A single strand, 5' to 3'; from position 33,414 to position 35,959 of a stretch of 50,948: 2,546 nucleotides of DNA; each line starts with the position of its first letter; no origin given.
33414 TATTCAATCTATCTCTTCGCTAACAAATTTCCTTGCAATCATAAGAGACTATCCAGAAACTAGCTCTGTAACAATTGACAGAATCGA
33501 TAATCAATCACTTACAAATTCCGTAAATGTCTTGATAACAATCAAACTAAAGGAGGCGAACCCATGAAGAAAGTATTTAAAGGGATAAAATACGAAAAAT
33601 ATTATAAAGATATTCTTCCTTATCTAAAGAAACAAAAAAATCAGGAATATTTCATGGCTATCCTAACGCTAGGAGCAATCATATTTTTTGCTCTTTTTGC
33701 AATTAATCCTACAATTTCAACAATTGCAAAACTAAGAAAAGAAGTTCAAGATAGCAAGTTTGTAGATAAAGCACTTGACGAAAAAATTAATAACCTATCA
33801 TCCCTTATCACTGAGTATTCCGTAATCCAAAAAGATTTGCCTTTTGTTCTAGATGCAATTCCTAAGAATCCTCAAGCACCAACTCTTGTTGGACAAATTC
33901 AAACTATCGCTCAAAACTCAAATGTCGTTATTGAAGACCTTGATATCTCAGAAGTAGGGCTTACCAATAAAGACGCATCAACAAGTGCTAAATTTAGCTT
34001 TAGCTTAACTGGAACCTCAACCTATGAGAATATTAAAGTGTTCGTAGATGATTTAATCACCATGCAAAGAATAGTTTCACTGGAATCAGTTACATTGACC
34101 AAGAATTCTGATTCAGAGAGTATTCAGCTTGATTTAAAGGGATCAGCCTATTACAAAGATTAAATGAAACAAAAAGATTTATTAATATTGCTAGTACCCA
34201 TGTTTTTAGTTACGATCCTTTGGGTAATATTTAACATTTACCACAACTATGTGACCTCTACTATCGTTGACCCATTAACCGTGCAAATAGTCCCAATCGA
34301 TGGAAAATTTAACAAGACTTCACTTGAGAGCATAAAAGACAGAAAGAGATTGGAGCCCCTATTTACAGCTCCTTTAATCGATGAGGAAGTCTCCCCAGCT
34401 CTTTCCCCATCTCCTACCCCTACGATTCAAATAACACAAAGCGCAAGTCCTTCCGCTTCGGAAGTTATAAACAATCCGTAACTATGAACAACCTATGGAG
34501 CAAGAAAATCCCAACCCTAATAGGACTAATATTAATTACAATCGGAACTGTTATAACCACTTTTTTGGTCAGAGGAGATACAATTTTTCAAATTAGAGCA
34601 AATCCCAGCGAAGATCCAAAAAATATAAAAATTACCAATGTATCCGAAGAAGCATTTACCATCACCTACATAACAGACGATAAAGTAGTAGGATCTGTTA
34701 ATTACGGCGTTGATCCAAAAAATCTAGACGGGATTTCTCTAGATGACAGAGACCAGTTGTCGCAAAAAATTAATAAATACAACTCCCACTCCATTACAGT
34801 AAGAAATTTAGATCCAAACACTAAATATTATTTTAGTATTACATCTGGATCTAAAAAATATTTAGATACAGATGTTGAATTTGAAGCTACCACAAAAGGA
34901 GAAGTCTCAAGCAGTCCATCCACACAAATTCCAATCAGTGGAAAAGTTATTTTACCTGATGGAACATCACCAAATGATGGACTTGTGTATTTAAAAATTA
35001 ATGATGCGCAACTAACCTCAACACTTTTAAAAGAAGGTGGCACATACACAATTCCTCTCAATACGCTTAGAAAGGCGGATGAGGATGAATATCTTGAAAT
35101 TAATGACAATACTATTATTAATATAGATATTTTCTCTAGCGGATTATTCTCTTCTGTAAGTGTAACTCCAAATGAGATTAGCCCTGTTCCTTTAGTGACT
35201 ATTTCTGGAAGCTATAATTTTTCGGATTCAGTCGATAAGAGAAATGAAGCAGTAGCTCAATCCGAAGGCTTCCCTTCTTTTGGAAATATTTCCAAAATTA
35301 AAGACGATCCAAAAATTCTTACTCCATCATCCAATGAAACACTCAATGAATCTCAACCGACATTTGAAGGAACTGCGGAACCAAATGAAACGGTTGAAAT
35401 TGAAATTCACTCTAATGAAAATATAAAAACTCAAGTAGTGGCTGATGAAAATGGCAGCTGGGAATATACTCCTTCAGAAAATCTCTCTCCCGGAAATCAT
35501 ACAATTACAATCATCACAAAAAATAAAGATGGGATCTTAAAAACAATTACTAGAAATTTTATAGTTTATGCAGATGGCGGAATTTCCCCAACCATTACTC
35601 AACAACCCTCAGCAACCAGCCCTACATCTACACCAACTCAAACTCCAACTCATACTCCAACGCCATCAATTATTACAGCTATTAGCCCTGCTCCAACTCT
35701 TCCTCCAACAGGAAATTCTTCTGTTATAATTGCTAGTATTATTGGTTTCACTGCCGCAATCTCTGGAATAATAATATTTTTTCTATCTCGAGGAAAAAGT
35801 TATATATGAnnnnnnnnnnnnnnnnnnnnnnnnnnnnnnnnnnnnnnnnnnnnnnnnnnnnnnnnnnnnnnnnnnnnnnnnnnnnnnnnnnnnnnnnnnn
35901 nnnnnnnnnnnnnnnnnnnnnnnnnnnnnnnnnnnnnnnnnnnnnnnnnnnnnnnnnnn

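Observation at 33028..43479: Nine-gene translationally coupled operon linking PilN/PilO-like proteins, an LPPTG-anchored surface protein, a flavoprotein and four consecutive GT-C-like membrane proteins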

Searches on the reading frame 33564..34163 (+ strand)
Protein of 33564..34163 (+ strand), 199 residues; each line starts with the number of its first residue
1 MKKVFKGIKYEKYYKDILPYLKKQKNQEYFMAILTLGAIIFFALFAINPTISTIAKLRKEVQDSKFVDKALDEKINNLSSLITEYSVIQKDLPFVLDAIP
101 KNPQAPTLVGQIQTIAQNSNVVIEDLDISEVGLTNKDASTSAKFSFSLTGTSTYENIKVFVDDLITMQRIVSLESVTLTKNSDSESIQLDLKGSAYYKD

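Call 5: search_protein_families(library=pfam, proteins=[window:33564-34163:+], max_evalue=1)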
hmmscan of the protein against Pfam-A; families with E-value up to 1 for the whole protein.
window:33564-34163:+ (199 aa): 5 families
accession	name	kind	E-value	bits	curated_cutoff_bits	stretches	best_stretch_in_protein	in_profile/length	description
PF04350.18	PilO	-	2.6e-14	54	22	1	70-193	17-136/145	Pilus assembly protein, PilO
PF04838.17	Baculo_LEF5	-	0.0068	16.9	25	1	2-90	4-93/156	Baculoviridae late expression factor 5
PF05659.16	RPW8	-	0.014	15.5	30.4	1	44-89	41-86/139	Arabidopsis broad-spectrum mildew resistance protein RPW8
PF16316.10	DUF4956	-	0.034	14.3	30.6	1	20-48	13-41/169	Domain of unknown function (DUF4956)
PF04977.20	DivIC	-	0.071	13.4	28.9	1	38-85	3-50/80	Septum formation initiator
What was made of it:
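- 33564..34163 (+): g2: PilO-family bitopic protein. Pfam PilO E 2.6e-14 (call 5).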

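Call 6: search_protein_families(library=ncbifam, proteins=[window:33564-34163:+], max_evalue=1)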
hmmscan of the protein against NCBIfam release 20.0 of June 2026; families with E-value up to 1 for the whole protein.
window:33564-34163:+ (199 aa): 0 families

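Call 32: find_homologous_proteins(query=window:33564-34160:+, max_evalue=0.001)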
Query window:33564-34160:+ (199 aa): 149 proteins with E <= 0.001 among 341 candidates; the best 120 are listed.
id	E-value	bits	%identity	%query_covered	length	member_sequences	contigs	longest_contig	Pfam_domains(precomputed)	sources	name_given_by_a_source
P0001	1.0e-118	411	100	100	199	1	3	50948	PF04350.19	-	-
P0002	2.4e-116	404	97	100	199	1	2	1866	PF04350.19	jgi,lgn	-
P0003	2.5e-96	338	80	100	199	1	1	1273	PF04350.19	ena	-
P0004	1.3e-95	336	80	99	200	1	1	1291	PF04350.19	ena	-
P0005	9.3e-95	333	79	99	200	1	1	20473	PF04350.19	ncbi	-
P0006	1.4e-94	333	97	85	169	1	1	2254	PF04350.19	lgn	-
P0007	1.5e-94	333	80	99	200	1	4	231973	PF04350.19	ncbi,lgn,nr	ncbi:MAG: type 4a pilus biogenesis protein PilO [Candidatus Levybacteria bacterium]|nr:type 4a pilus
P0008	1.6e-94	333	80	99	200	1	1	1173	PF04350.19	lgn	-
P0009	1.7e-94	332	80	99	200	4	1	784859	PF04350.19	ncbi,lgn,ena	-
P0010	5.3e-94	331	79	99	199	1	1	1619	PF04350.19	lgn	-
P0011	1.0e-92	327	76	100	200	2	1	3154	PF04350.19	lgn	-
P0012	1.2e-92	326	77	99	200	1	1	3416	PF04350.19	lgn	-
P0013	4.5e-92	325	76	99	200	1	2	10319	PF04350.19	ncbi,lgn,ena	-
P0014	1.7e-91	323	76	99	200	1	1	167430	PF04350.19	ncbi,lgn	-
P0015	2.8e-91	322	76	99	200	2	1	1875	PF04350.19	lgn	-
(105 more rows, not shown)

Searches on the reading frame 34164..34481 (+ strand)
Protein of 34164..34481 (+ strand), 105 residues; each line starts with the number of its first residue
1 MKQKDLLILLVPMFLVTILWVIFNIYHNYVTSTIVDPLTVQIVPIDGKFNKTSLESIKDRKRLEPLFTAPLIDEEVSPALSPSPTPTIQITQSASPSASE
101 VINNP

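Call 5: search_protein_families(library=pfam, proteins=[window:34164-34481:+], max_evalue=1)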
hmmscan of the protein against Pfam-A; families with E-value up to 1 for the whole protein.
window:34164-34481:+ (105 aa): 2 families
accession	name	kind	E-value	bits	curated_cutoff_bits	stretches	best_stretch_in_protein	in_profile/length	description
PF24226.1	DUF7442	-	0.53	10.7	23.8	0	16-59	41-62/79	Phage membrane protein Family of unknown function (DUF7442)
PF06298.16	PsbY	-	0.87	9.9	24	0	6-26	5-24/35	Photosystem II protein Y (PsbY)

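Call 6: search_protein_families(library=ncbifam, proteins=[window:34164-34481:+], max_evalue=1)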
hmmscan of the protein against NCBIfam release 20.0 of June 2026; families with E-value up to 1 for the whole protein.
window:34164-34481:+ (105 aa): 0 families
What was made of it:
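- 34164..34481 (+): g3: small bitopic protein with an S/P/T-rich tail. It is a conserved member of the cassette, and its family is undescribed. No Pfam or NCBIfam hit (calls 5, 6).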

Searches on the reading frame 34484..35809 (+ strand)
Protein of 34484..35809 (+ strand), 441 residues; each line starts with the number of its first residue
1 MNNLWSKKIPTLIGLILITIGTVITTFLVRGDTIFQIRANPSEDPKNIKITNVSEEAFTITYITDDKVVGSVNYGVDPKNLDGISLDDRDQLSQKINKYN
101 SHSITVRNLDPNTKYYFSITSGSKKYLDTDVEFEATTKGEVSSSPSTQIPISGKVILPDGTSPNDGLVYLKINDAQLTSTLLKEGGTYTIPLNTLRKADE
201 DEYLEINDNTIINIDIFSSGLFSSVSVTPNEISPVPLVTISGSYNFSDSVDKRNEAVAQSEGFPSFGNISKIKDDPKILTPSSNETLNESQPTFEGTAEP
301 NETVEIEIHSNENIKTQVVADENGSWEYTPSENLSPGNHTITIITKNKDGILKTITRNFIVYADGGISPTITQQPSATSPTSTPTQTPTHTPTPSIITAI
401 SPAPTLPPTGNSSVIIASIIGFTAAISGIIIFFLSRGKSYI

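Call 5: search_protein_families(library=pfam, proteins=[window:34484-35809:+], max_evalue=1)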
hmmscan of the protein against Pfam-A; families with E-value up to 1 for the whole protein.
window:34484-35809:+ (441 aa): 11 families
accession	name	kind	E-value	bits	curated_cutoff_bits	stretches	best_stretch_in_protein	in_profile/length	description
PF19077.6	Big_13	-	2.5e-12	47.6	27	1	282-354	19-92/102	Bacterial Ig-like domain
PF16656.11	Pur_ac_phosph_N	-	1.8e-08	35.3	30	1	45-124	1-83/93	Purple acid Phosphatase, N-terminal domain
PF17936.7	Big_6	-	1.2e-05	25.9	27.6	1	283-350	6-71/83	Bacterial Ig domain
PF00041.27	fn3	-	2.4e-05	24.9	25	1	44-124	2-71/84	Fibronectin type III domain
PF16640.11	Big_3_5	-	0.01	16.9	35.5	1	293-343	15-67/88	Bacterial Ig-like domain (group 3)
PF17892.7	Cadherin_5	-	0.026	14.8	26.5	1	305-343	42-79/98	Cadherin-like domain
PF18957.6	RibLong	-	0.048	14.9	27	1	291-360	23-91/93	Long Rib domain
PF15592.11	Imm41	-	0.049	14.1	26.9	1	16-69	53-106/112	Immunity protein 41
PF09136.16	Glucodextran_B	-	0.1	13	27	1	278-358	5-78/83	Glucodextranase, domain B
PF17963.7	Big_9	-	0.2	13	23.6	1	303-353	34-82/89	Bacterial Ig domain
PF14285.11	DUF4367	-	0.82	10.6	22.1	0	309-372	40-95/110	Domain of unknown function (DUF4367)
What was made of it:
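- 34484..35809 (+): g4: surface protein with an N-terminal TM helix (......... motif), an FN3-like domain, a Big_13 Ig domain, a T/P/S-rich stalk, LPPTG (35699-35713), a C-terminal TM helix and a basic tail. Pfam Pur_ac_phosph_N/fn3 and Big_13 (call 5).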

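Call 6: search_protein_families(library=ncbifam, proteins=[window:34484-35809:+], max_evalue=1)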
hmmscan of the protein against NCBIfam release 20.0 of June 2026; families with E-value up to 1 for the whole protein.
window:34484-35809:+ (441 aa): 4 families
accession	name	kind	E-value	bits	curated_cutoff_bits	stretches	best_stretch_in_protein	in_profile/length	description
NF040520.1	Ig_like_BLP2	equivalog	5.8e-07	28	750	1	282-361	530-607/730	Ig-like repeat protein Blp2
NF053819.1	EF0750_LPXTG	subfamily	0.00044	20.7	47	1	377-437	44-104/105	EF2685/EF0750 family sortase-dependent surface protein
NF012196.1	Ig_like_ice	domain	0.0043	16.9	50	0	270-329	32-90/108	Ig-like domain-containing protein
TIGR01167.1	LPXTG_anchor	domain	0.016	15.8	15.9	1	405-438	1-33/34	LPXTG cell wall anchor domain-containing protein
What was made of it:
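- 34484..35809 (+): TIGR01167 scores 15.8 bits against a cut-off of 15.9 (call 6).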

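Call 90: search_solved_structures(query=window:34484-35806:+, max_evalue=0.01)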
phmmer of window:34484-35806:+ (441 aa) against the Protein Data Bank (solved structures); distinct sequences matched with E-value up to 0.01: 0.
